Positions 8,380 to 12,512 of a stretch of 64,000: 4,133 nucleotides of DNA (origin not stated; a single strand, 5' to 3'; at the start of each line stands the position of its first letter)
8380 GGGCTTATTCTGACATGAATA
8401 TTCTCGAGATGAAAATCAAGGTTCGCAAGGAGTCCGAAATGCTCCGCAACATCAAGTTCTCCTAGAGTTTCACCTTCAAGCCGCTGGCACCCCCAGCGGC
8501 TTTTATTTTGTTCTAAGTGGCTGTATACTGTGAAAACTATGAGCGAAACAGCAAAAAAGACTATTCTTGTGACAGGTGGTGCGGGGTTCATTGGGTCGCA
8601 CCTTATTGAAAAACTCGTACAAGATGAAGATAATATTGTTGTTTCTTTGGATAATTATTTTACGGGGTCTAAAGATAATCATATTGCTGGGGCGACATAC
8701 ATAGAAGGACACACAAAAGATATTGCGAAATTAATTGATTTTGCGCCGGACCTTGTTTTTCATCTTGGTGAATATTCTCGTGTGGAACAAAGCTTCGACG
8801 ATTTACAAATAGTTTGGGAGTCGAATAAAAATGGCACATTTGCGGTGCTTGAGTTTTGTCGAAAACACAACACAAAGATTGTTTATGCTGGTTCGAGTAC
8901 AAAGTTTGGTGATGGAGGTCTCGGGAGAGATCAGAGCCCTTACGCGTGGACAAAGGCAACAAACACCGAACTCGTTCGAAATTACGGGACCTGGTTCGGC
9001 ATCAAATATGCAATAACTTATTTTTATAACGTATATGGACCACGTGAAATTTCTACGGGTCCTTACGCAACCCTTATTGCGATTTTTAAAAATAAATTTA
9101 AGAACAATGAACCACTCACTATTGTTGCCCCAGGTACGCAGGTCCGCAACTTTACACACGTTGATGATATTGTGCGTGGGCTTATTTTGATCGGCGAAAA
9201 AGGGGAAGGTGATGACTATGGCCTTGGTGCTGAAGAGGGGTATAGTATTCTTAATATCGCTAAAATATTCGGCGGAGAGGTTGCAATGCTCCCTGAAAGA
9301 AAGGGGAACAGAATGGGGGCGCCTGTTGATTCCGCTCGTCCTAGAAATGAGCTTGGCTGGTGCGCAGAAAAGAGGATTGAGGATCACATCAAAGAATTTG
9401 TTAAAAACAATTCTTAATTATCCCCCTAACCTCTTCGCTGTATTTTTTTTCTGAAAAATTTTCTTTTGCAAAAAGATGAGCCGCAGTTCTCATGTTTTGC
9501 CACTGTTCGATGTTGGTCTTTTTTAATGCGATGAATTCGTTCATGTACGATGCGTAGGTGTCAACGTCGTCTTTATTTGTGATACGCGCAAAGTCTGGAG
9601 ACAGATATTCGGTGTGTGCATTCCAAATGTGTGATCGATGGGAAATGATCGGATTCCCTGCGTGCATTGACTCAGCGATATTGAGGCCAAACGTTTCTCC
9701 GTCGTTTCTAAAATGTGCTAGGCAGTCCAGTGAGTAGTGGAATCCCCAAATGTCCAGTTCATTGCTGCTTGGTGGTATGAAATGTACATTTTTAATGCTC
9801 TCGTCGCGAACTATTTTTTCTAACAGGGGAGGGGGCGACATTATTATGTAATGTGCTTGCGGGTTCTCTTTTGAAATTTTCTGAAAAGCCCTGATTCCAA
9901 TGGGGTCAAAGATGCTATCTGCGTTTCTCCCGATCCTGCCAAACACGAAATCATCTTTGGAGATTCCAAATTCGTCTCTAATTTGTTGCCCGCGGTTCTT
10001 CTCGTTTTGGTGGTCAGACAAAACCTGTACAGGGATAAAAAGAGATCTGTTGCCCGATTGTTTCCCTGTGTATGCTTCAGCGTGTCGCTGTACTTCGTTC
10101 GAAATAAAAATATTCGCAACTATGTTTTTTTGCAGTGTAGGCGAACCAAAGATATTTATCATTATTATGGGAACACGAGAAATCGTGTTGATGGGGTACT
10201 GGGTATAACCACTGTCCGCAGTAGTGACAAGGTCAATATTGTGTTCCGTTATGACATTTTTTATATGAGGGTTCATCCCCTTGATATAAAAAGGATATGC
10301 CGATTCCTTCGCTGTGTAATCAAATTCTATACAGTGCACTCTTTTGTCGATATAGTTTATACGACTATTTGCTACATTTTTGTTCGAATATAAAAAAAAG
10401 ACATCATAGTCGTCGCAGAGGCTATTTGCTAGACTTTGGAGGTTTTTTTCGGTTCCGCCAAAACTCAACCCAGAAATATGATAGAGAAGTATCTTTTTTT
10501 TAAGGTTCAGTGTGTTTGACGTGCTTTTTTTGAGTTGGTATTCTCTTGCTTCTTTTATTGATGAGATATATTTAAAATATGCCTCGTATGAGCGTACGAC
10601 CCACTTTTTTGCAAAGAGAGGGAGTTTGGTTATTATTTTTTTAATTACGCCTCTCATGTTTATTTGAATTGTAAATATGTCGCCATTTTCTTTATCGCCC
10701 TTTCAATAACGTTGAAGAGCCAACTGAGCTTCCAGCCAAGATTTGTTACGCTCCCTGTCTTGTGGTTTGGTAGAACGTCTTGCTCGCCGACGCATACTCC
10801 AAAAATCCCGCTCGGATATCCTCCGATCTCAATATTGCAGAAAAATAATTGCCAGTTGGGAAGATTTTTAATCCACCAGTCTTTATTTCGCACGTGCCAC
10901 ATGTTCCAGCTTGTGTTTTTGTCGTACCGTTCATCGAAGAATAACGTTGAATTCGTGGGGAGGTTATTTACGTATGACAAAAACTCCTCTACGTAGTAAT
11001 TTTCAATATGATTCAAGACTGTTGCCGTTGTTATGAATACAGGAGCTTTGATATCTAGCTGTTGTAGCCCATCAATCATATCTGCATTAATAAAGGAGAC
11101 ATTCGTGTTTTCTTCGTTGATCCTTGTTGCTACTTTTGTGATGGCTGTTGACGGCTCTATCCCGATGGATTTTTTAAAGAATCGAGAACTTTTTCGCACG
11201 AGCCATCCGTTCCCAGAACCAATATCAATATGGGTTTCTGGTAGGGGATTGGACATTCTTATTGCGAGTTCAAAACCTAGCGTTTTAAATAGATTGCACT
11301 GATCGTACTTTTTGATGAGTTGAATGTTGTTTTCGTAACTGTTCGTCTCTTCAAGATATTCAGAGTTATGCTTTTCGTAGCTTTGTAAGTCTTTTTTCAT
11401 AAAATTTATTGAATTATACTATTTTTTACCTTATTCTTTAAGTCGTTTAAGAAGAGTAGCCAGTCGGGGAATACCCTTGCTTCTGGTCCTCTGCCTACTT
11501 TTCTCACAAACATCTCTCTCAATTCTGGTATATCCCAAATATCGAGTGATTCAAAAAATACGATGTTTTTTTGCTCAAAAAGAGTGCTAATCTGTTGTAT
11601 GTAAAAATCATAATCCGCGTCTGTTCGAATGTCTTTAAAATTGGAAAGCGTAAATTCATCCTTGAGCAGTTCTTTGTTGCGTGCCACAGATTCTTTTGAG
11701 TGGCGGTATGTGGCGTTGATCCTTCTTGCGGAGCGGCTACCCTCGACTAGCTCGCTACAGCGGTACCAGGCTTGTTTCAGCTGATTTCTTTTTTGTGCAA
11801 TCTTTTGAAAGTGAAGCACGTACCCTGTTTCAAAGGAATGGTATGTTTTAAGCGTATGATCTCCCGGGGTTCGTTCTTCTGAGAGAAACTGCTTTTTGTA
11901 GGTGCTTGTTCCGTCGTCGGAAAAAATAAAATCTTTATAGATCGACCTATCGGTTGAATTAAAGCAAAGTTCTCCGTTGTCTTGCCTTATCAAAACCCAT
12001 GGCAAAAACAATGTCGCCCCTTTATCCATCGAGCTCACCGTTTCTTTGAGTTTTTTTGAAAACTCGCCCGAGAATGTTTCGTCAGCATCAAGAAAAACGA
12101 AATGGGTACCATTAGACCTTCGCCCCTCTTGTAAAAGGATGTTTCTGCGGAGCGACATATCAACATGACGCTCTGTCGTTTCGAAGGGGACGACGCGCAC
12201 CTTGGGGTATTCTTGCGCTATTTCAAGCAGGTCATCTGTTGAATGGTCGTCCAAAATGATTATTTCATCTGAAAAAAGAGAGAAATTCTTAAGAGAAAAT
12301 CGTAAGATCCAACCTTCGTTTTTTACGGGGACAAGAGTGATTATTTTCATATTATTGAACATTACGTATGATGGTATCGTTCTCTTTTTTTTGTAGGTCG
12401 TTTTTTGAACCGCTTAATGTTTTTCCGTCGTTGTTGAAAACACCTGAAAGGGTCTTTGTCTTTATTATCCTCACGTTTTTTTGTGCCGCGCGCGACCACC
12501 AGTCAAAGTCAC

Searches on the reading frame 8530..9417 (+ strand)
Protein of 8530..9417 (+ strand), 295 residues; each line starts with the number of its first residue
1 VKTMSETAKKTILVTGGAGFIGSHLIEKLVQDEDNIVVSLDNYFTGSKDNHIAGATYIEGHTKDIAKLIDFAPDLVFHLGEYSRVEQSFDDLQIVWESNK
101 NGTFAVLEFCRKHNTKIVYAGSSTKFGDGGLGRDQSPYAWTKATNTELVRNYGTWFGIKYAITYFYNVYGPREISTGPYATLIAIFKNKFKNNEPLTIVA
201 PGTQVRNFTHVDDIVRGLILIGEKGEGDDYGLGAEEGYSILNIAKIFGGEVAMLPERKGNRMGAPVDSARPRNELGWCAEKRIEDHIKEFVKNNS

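Call 7: search_protein_families(library=pfam, proteins=[window:8530-9417:+], max_evalue=0.001)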
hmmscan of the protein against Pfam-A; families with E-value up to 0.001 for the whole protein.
window:8530-9417:+ (295 aa): 6 families
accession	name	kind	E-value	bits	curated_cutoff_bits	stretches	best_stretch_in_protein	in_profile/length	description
PF01370.27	Epimerase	-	3.1e-42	145.1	20.9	1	12-232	1-239/240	NAD dependent epimerase/dehydratase family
PF16363.11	GDP_Man_Dehyd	-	1e-33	117.6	27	1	13-254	1-269/332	GDP-mannose 4,6 dehydratase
PF01073.25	3Beta_HSD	-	9.1e-10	38.5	22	1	13-124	1-118/280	3-beta hydroxysteroid dehydrogenase/isomerase family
PF07993.18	NAD_binding_4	-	1.6e-07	31.2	20.1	0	14-36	1-23/258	Male sterility protein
PF04321.23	RmlD_sub_bind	-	1.3e-06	28.2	27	1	11-145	2-120/287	RmlD substrate binding domain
PF02719.21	Polysacc_synt_2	-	6.9e-06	25.9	20.2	1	12-244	1-240/293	Polysaccharide biosynthesis protein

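Call 30: search_protein_families(library=ncbifam, proteins=[window:8530-9417:+], max_evalue=0.001)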
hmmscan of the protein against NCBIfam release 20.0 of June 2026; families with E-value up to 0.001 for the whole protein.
window:8530-9417:+ (295 aa): 22 families
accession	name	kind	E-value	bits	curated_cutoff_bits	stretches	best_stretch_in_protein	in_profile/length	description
TIGR01181.1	dTDP_gluc_dehyt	equivalog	1.6e-30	106.3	365.1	1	12-292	2-309/321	dTDP-glucose 4,6-dehydratase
TIGR02197.1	heptose_epim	equivalog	7.2e-25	87.8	274.6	1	12-239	1-248/316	ADP-glyceromanno-heptose 6-epimerase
TIGR01179.1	galE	equivalog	4.9e-22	78.2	262.3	1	12-283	2-314/332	UDP-glucose 4-epimerase GalE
NF007582.0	PRK10217.1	equivalog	8.8e-19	67.8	698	2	10-115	2-117/355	dTDP-glucose 4,6-dehydratase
TIGR04180.1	EDH_00030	hypoth_equivalog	9.3e-18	64.3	475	1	12-245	1-250/297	NAD-dependent 4,6-dehydratase LegB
NF007490.0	PRK10084.1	subfamily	1.9e-17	63.3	649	2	12-116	3-117/361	dTDP-glucose 4,6-dehydratase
NF011728.1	PRK15181.1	equivalog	8.9e-16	57.8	760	1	7-219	13-246/348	Vi polysaccharide biosynthesis UDP-N-acetylglucosaminuronic acid C-4 epimerase TviC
NF007956.0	PRK10675.1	subfamily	2.2e-12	46.8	394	1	12-129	3-131/338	UDP-glucose 4-epimerase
NF008360.0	PRK11150.1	equivalog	1e-11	44.6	452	1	12-244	2-247/310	ADP-glyceromanno-heptose 6-epimerase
TIGR03466.1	HpnA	hypoth_equivalog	1.9e-09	36.9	367.65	1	11-128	2-119/327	hopanoid-associated sugar epimerase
NF043036.1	ErythonDh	equivalog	6e-09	35.5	325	1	12-128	3-131/321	D-erythronate dehydrogenase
NF047922.1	GDPFucSynFcl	equivalog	2.7e-08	33.6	500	1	131-248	127-250/308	GDP-L-fucose synthase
NF008872.0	PRK11908.1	equivalog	3.7e-08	32.8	294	1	10-256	2-276/349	bifunctional UDP-4-keto-pentose/UDP-xylose synthase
TIGR02622.1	CDP_4_6_dhtase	equivalog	1.1e-07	31.3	278.45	1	9-116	4-121/352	CDP-glucose 4,6-dehydratase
TIGR01214.1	rmlD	equivalog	7e-07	28.6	224.05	1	11-146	1-120/285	dTDP-4-dehydrorhamnose reductase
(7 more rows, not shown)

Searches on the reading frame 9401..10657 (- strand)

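Call 7: search_protein_families(library=pfam, proteins=[window:9401-10657:-], max_evalue=0.001)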
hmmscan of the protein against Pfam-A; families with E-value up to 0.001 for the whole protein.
window:9401-10657:- (418 aa): 2 families
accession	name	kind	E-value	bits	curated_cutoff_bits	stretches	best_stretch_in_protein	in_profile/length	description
PF00534.26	Glycos_transf_1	-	3.4e-06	27.1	26.4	1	255-379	34-159/172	Glycosyl transferases group 1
PF13692.12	Glyco_trans_1_4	-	0.00061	20.5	27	0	255-342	21-108/142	Glycosyl transferases group 1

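Call 30: search_protein_families(library=ncbifam, proteins=[window:9401-10657:-], max_evalue=0.001)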
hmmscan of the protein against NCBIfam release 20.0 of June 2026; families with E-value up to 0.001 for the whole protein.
window:9401-10657:- (418 aa): 2 families
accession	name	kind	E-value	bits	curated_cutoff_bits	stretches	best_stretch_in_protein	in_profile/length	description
NF053787.1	GlcN_PG_synth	equivalog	1.8e-05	23.8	480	1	219-380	180-328/361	N-acetylglucosaminyl phosphatidylglycerol synthase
NF049988.1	MGlcDAGSynMgs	equivalog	0.00037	20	400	1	218-350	195-329/398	alpha-monoglucosyldiacylglycerol synthase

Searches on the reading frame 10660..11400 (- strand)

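Call 7: search_protein_families(library=pfam, proteins=[window:10660-11400:-], max_evalue=0.001)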
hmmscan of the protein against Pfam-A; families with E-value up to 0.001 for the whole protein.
window:10660-11400:- (246 aa): 3 families
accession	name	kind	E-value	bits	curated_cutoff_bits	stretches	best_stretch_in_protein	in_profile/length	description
PF13649.12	Methyltransf_25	-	5e-06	27.5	27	1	59-144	3-89/97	Methyltransferase domain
PF13489.12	Methyltransf_23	-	6.8e-06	26.3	27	1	48-176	15-133/164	Methyltransferase domain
PF08241.18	Methyltransf_11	-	0.00078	20.5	21.2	0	58-134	1-75/95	Methyltransferase domain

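Call 30: search_protein_families(library=ncbifam, proteins=[window:10660-11400:-], max_evalue=0.001)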
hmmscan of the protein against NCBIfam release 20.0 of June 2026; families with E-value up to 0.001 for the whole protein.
window:10660-11400:- (246 aa): 0 families

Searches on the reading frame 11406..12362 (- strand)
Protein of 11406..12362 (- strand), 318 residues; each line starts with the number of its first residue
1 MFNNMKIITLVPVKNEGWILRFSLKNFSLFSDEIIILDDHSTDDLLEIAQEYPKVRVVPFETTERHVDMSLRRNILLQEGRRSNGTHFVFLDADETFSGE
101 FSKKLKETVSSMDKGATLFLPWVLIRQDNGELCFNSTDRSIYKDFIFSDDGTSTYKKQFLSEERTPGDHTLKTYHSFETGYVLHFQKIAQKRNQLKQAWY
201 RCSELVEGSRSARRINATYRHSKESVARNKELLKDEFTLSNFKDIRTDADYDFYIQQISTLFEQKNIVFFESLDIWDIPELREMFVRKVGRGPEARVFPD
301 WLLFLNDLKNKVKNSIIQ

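Call 7: search_protein_families(library=pfam, proteins=[window:11406-12362:-], max_evalue=0.001)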
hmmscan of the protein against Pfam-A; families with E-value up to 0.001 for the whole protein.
window:11406-12362:- (318 aa): 2 families
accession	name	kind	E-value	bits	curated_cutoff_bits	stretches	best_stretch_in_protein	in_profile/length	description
PF00535.33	Glycos_transf_2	-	7e-11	42.8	23.3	1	11-139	4-131/168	Glycosyl transferase family 2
PF13704.12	Glyco_tranf_2_4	-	1.7e-08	35.3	27.5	1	15-102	2-89/98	Glycosyl transferase family 2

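Call 30: search_protein_families(library=ncbifam, proteins=[window:11406-12362:-], max_evalue=0.001)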
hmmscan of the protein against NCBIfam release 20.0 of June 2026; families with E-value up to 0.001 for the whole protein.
window:11406-12362:- (318 aa): 5 families
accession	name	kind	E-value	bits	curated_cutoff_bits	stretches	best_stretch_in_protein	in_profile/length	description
TIGR04195.1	S_glycosyl_SunS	equivalog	8.9e-06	24.8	350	1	16-107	68-153/421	SunS family peptide S-glycosyltransferase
NF007482.0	PRK10073.1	equivalog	4.5e-05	22.6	423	1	9-107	10-108/334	glycosyltransferase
TIGR04283.1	glyco_like_mftF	equivalog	0.00015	21.4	182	1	11-119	5-107/221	TIGR04283 family arsenosugar biosynthesis glycosyltransferase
TIGR01556.1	rhamnosyltran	subfamily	0.00017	20.9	200.55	1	20-160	10-148/281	rhamnosyltransferase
NF047683.1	TeichurnBiosyTuaG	equivalog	0.00052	19.7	400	0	31-116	35-115/252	teichuronic acid biosynthesis protein TuaG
